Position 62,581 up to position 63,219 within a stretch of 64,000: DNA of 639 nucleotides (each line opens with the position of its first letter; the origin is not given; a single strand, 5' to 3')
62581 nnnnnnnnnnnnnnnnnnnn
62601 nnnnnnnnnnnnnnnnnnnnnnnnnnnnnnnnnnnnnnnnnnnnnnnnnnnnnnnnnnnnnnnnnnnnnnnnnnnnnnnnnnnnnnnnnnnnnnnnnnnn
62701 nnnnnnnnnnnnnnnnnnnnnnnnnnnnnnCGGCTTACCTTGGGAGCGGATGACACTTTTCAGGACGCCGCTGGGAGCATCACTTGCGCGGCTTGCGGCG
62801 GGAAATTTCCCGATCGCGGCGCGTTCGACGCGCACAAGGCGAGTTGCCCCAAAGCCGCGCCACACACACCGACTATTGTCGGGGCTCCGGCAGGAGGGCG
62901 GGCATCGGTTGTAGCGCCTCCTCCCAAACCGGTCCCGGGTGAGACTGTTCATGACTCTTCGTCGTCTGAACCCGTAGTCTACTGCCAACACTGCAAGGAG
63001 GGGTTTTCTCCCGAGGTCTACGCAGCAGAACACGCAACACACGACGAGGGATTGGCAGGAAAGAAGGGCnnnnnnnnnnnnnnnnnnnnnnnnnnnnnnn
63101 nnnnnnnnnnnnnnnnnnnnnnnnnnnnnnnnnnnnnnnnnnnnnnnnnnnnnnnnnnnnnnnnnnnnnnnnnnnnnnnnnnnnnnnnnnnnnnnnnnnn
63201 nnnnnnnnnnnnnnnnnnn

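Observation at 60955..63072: Compositional outlier: 60%-GC gene for a LysM-TM-coiled-coil protein ending in two C2H2-like zinc fingers, with a structured GC-rich leader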

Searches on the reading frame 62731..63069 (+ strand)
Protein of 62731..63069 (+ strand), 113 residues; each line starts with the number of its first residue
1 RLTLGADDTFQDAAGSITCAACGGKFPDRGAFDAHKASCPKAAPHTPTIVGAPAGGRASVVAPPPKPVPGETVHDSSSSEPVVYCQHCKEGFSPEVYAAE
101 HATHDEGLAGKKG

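Call 47: search_protein_families(library=pfam, proteins=[window:62731-63069:+], max_evalue=10)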
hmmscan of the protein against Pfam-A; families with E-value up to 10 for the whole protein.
window:62731-63069:+ (113 aa): 12 families
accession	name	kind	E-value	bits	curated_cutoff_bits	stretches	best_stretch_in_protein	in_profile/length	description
PF07699.19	Ephrin_rec_like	-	0.016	15.5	23.1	1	8-26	17-35/48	Tyrosine-protein kinase ephrin type A/B receptor-like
PF13894.12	zf-C2H2_4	-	0.021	16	27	1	18-38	2-22/24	C2H2-type zinc finger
PF18439.7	zf_UBZ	-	0.043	13.9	25.6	1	16-35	2-20/32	Ubiquitin-Binding Zinc Finger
PF14369.11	Zn_ribbon_19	-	0.048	14.3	30.8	1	73-92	12-31/35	zinc-ribbon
PF24071.1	Phage_zn_bind_3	-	0.099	12.9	27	1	19-41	18-42/46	Phage FDXHR zinc binding domain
PF23107.1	Zf-C2H2_ZNF451_C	-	0.11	13.5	30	0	76-101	32-57/59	Two consecutive Zinc fingers C2H2 type, ZNF451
PF01667.23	Ribosomal_S27e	-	0.12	12.6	24.5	0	9-23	19-33/55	Ribosomal protein S27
PF24560.1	zf-C2H2_OTU1_C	-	0.12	12.6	27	1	85-103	7-25/35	Ubiquitin thioesterase OTU1, C-terminal C2H2-type zinc finger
PF12171.14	zf-C2H2_jaz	-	0.15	12.7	22.6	0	84-92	3-11/27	Zinc-finger double-stranded RNA-binding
PF13717.11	Zn_ribbon_4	-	0.19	12.1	30.3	1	7-26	16-35/36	zinc-ribbon domain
PF12647.12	RNHCP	-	0.3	11.5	24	1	16-92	3-76/90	RNHCP domain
PF13248.11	Zn_ribbon_3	-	0.47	10.4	27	1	15-26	15-26/26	zinc-ribbon domain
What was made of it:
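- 62785..62847 (+): Zinc finger B, aa 578-598: C-x2-C-x3-F-x5-F-x2-H-x3-C (C2HC). Pfam zf-C2H2_4 E=0.021 (call 47).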

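Call 51: search_solved_structures(query=A5, max_evalue=10)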
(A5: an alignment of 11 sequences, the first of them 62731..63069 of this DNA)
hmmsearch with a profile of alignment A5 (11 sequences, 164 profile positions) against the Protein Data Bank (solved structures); distinct sequences matched with E-value up to 10: 62 (the best 60 are shown).
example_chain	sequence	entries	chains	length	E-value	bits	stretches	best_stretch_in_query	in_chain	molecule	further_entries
2i13_A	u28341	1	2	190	2.7e-07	34.3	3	55-103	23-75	Aart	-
2m0d_A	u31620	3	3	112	0.00055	23.6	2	55-97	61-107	Zinc finger and BTB domain-containing protein 17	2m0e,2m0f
6ml2_A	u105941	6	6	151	0.00065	23.3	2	50-103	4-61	Zinc finger and BTB domain-containing protein 24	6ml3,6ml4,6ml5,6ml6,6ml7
1mey_C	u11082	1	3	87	0.0032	21.1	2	56-102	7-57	CONSENSUS ZINC FINGER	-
2csh_A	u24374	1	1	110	0.0057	20.3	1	45-119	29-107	Zinc finger protein 297B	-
7txc_E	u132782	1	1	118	0.007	20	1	55-100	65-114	Hypermethylated in cancer 2 protein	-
5v3g_D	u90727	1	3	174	0.0078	19.8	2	55-102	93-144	PR domain zinc finger protein 9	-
2epc_A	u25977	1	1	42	0.025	18.2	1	77-106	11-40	Zinc finger protein 32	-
3w5k_B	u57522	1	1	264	0.036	17.7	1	53-100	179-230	Zinc finger protein SNAI1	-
8a4i_I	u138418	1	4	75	0.036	17.7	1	48-100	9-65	Sal-like protein 4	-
8ymz_E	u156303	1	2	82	0.037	17.6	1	55-102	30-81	Zinc finger and BTB domain-containing protein 43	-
5egb_A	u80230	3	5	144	0.056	17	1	55-102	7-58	Histone-lysine N-methyltransferase PRDM9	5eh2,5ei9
2cot_A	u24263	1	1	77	0.061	16.9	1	50-100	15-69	Zinc finger protein 435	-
9sq4_C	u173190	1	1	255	0.065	16.8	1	45-124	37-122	Sal-like protein 4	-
7y3i_A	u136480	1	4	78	0.085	16.4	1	54-100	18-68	Sal-like protein 4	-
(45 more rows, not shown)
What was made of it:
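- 62980..63042 (+): Zinc finger C, aa 643-663: Y-C-x2-C-x3-F-x5-A-x2-H-x2-H. It is invariant in the clade and acidic (net -3). The PDB profile hits are all classical C2H2 proteins (call 51).
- On Classical C2H2 zinc finger: The PDB profile search gives E=2.7e-7 (call 51).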

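Call 68: predict_structure(alignment_id=A5)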
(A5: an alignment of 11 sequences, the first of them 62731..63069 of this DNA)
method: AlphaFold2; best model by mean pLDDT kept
length: 113 residues; sequences in the alignment: 11
mean_pLDDT: 63.9   pTM: 0.31
mean pLDDT of the five models: 63.9, 61.6, 59.6, 57.9, 56.2
residues with pLDDT >= 90: 9; 70-90: 45; 50-70: 13; < 50: 46
segments of 3 or more residues with pLDDT < 50: 1-13, 50-78, 110-113
pLDDT, mean of each block of 10 residues (from residue 1): 35 67 88 90 68 39 41 45 84 85 66 42
secondary structure, 60 per line:
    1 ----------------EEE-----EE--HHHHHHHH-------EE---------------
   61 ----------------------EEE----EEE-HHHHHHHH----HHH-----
elements in order: E17-19 H29-36 E83-85 E90-92 H94-101
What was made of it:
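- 62785..62847 (+): Beta-beta-alpha unit in the model, pLDDT 88-90 (call 68).
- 62980..63042 (+): Beta-beta-alpha unit with pLDDT 84-85 (call 68).
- On Classical C2H2 zinc finger: Two beta-beta-alpha units with pLDDT 84-90 in the model (call 68).
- On Ros/MucR prokaryotic zinc finger: The spacing is x12, the unit is about 25 residues of beta-beta-alpha, and there is no ROS_MUCR match (calls 47, 68).
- Closest known: Classical. Same: The model shows a beta-beta-alpha unit of about 25 residues (call 68).
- Checked: Both are modelled as beta-beta-alpha units with pLDDT 84-90 (call 68).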

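Call 73: fold_search(model_id=the predicted structure, library=pdb)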
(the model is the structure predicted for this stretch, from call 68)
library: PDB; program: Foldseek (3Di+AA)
matches with E <= 10: 130; with E <= 0.001: 0
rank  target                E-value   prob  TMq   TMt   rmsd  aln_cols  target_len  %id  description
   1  2dmi_MODEL_1_A        2.8e-02  0.75  0.25  0.25  22.1       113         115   14  Solution structure of the first and the second zf-C2H2 like domains of human Teashirt homolog 3 (released 2006-10-21)
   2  8ssq_D                4.8e-01  0.35  0.20  0.11  15.0        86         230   15  ZnFs 3-11 of CCCTC-binding factor (CTCF) Complexed with 35mer DNA 35-4 (released 2023-08-02)
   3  2epc_MODEL_1_A        1.4e+00  0.41  0.22  0.54   9.9        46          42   24  Solution structure of Zinc finger domain 7 in Zinc finger protein 32 (released 2007-10-02)
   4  5yeg_B                1.7e+00  0.16  0.20  0.17  15.3        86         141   10  Crystal structure of CTCF ZFs4-8-Hs5-1a complex (released 2017-11-29)
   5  5t00_A                1.8e+00  0.13  0.18  0.15  14.2        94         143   13  Human CTCF ZnF3-7 and methylated DNA complex (released 2017-05-24)
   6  5kkq_A                1.9e+00  0.12  0.18  0.14  12.8        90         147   12  Homo sapiens CCCTC-binding factor (CTCF) ZnF3-7 and DNA complex structure (released 2017-05-24)
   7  8sss_D                1.9e+00  0.11  0.16  0.11  14.8        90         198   10  ZnFs 1-7 of CCCTC-binding factor (CTCF) Complexed with 23mer (released 2023-08-02)
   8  5k5j_A                1.9e+00  0.09  0.22  0.21  13.0        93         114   15  Homo sapiens CCCTC-binding factor (CTCF) ZnF5-8 and DNA complex structure in space group P41212 (released 2017-05-24)
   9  8ssu_A                1.9e+00  0.09  0.21  0.11  12.8        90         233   13  ZnFs 3-11 of CCCTC-binding factor (CTCF) Complexed with 19mer DNA (released 2023-08-02)
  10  6ml5_A                2.0e+00  0.18  0.22  0.18  14.1        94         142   14  ZBTB24 Zinc Fingers 4-8 with 19+1mer DNA Oligonucleotide (Sequence 4) (released 2019-07-03)
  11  5kkq_D                2.0e+00  0.12  0.18  0.14  14.9        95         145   10  Homo sapiens CCCTC-binding factor (CTCF) ZnF3-7 and DNA complex structure (released 2017-05-24)
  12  5eh2_E                2.0e+00  0.08  0.20  0.20  13.8        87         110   18  Human PRDM9 allele-A ZnF Domain with Associated Recombination Hotspot DNA Sequence III (released 2016-02-17)
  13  5v3g_D                2.0e+00  0.08  0.20  0.13  13.2        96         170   19  PRDM9-allele-C ZnF8-13 (released 2017-08-23)
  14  8sss_A                2.2e+00  0.11  0.18  0.11  14.0        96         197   12  ZnFs 1-7 of CCCTC-binding factor (CTCF) Complexed with 23mer (released 2023-08-02)
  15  8sst_D                2.2e+00  0.10  0.16  0.10  14.8        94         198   11  ZnFs 1-7 of CCCTC-binding factor (CTCF) K365T Mutant Complexed with 23mer (released 2023-08-02)
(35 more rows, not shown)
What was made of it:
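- Checked: Sequence evidence is in calls 51, 73 and 47.
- The fingers have the classical spacing, and the best sequence and fold matches are DNA-binding C2H2 proteins (calls 51, 73).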

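Call 96: find_homologous_proteins(query=A5, max_evalue=0.01)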
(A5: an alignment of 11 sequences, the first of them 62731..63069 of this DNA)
Query A5 (11 sequences) (113 aa, profile of the alignment): 1 proteins with E <= 0.01 among 8000 candidates.
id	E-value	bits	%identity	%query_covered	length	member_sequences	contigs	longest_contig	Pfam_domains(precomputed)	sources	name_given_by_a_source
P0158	8.3e-30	122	40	42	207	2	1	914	-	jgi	jgi:hypothetical protein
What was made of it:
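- Tried and rejected: Only one fragment of the same family was found (call 96).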
